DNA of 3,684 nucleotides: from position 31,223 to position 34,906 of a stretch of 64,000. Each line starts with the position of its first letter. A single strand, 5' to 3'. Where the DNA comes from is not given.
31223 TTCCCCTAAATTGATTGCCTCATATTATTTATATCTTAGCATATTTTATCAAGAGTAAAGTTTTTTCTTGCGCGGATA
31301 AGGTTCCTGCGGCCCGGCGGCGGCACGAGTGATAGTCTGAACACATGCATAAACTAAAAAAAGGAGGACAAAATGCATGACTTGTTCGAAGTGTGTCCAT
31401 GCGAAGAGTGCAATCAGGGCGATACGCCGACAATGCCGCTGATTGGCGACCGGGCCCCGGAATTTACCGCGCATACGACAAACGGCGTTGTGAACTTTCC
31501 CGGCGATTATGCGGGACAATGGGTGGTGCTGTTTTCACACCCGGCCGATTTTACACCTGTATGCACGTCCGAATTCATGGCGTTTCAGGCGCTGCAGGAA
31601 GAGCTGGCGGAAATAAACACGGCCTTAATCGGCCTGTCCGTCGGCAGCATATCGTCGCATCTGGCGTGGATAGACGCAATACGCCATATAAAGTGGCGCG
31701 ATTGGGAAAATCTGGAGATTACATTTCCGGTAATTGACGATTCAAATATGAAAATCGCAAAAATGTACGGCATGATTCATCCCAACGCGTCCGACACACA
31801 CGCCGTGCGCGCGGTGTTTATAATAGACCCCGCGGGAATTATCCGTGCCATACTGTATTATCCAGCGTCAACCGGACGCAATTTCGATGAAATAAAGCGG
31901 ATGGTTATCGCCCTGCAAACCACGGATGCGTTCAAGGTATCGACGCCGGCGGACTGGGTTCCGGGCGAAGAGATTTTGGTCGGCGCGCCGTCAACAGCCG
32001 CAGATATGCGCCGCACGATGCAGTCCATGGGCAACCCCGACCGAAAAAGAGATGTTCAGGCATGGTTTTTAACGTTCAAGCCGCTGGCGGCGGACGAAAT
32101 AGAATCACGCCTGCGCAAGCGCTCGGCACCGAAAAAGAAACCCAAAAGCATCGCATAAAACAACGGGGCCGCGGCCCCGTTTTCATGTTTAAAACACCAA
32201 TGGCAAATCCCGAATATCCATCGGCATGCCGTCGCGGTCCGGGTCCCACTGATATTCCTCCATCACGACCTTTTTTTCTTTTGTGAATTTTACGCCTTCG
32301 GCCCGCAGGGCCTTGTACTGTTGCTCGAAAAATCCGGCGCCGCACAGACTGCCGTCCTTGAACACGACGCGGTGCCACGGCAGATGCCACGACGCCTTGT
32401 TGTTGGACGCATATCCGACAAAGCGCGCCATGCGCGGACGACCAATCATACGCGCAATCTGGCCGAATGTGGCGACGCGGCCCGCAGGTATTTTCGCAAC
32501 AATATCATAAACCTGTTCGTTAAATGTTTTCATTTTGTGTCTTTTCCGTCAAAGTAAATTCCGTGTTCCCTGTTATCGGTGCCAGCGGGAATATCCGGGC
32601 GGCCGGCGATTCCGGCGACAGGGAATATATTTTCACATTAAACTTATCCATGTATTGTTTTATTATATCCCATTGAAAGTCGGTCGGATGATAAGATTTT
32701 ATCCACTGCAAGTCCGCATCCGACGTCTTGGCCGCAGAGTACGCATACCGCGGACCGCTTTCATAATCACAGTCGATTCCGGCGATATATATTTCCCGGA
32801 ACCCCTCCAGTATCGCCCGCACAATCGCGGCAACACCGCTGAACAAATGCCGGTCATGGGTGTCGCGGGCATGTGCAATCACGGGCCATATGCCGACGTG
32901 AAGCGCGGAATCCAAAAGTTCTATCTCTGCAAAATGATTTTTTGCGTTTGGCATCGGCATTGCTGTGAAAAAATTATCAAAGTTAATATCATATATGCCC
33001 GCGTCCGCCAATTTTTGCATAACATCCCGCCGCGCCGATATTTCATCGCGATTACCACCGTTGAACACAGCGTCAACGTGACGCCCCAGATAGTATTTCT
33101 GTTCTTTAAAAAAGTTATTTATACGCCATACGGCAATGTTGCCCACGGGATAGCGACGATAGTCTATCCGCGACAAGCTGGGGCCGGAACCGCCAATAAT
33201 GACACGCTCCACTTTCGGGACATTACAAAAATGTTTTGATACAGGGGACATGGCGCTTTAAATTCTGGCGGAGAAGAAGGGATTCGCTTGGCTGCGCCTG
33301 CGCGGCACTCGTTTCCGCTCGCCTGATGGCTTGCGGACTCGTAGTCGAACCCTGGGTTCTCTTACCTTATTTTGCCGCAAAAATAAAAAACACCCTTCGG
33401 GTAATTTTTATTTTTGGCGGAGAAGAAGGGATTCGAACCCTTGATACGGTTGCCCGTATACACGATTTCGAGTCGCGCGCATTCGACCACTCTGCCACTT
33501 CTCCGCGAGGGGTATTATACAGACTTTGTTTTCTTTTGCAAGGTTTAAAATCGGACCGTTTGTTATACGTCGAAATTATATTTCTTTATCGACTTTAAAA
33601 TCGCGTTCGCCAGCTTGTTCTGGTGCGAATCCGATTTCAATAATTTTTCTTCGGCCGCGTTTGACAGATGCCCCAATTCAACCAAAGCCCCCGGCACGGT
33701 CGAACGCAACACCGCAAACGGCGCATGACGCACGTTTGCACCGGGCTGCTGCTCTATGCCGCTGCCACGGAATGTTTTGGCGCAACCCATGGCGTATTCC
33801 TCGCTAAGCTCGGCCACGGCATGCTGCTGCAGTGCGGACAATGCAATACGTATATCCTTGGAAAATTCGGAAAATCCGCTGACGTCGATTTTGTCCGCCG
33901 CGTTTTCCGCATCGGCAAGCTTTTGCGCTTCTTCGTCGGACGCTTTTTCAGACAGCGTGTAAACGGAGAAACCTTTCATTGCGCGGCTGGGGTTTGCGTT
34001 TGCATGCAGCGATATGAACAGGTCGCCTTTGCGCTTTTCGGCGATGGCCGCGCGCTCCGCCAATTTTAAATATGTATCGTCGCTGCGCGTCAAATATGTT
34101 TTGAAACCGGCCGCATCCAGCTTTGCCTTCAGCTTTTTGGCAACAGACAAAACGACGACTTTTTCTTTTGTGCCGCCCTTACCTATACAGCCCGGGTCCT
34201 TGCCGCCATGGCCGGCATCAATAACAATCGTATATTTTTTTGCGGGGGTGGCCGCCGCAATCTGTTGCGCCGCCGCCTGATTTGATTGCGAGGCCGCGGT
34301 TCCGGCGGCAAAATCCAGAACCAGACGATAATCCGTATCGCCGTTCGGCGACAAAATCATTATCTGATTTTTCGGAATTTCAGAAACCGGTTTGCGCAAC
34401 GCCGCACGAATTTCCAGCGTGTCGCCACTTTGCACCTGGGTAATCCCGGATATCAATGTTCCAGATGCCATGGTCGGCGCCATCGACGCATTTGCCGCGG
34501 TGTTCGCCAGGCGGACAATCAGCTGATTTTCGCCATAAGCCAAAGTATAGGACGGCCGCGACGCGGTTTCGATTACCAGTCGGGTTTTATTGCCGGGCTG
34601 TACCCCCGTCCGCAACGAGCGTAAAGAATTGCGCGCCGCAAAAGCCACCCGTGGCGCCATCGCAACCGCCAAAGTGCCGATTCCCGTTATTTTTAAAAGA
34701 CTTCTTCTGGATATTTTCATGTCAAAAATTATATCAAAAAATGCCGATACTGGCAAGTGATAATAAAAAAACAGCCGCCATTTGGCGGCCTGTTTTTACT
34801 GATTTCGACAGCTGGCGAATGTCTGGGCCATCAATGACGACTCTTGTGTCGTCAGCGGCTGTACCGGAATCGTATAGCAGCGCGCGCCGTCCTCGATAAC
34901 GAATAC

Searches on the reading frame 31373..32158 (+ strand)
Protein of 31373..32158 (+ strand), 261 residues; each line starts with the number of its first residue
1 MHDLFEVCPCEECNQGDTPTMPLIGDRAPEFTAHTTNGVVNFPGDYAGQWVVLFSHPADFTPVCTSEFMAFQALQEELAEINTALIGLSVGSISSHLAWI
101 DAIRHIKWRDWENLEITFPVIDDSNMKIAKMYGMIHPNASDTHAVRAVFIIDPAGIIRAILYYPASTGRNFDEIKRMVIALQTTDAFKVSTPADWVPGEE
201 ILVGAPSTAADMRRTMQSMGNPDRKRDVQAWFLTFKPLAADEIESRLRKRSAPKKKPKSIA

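Call 70: search_protein_families(library=pfam, max_evalue=0.001, proteins=[window:31373-32158:+])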
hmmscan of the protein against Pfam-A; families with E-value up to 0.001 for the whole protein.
window:31373-32158:+ (261 aa): 3 families
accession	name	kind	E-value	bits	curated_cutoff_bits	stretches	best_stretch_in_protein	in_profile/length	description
PF00578.27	AhpC-TSA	-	9.9e-31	106.7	26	1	24-159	1-123/124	AhpC/TSA family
PF08534.16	Redoxin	-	5e-14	52.8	26.6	1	25-166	3-137/148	Redoxin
PF10417.14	1-cysPrx_C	-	1.8e-06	28.2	21.1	1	180-209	1-31/41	C-terminal domain of 1-Cys peroxiredoxin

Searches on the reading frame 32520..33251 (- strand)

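Call 70: search_protein_families(library=pfam, max_evalue=0.001, proteins=[window:32520-33251:-])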
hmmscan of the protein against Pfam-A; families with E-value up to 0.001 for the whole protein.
window:32520-33251:- (243 aa): 1 family
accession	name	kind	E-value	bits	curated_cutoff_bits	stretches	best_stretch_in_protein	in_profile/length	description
PF06002.17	CST-I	-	1.7e-21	77.4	25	2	135-239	129-242/295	Alpha-2,3-sialyltransferase (CST-I)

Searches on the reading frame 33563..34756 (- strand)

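Call 53: search_protein_families(library=pfam, max_evalue=0.001, proteins=[window:33563-34756:-])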
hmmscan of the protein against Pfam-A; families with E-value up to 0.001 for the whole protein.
window:33563-34756:- (397 aa): 1 family
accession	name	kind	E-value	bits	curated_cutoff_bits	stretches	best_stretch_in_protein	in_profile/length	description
PF01520.23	Amidase_3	-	5.1e-46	157.3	27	1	177-391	1-173/174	N-acetylmuramoyl-L-alanine amidase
